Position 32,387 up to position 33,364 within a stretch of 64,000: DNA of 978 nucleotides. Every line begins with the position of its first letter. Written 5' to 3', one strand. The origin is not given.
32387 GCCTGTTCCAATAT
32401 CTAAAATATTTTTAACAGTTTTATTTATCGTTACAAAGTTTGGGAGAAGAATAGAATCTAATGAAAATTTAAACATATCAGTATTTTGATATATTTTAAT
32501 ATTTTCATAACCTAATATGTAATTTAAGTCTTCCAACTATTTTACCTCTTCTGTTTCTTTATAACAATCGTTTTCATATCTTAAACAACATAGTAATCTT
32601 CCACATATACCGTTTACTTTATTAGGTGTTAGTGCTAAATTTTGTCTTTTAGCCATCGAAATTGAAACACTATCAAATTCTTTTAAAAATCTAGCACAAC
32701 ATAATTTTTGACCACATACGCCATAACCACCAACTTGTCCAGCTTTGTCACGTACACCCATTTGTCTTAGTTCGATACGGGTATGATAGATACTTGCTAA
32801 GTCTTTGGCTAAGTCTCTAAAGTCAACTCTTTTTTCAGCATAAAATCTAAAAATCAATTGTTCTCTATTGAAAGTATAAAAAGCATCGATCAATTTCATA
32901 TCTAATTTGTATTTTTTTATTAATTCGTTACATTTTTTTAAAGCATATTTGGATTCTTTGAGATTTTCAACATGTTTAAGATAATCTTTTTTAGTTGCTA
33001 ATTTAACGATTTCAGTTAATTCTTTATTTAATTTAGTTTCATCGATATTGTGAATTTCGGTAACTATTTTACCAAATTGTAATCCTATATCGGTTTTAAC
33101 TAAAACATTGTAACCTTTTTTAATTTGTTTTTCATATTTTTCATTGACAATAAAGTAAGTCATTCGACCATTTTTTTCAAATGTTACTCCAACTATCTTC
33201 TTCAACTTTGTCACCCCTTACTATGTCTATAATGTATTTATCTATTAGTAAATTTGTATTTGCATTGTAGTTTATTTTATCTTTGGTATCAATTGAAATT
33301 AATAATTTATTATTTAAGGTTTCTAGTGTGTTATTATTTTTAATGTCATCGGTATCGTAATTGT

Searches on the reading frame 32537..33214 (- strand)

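Call 48: search_protein_families(library=pfam, proteins=[window:32537-33214:-], max_evalue=0.001)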
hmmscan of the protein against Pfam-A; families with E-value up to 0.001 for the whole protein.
window:32537-33214:- (225 aa): 1 family
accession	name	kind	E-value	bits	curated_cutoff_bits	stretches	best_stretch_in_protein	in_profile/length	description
PF04468.17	PSP1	-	3e-27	95.2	27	1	68-151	2-85/86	PSP1 C-terminal conserved region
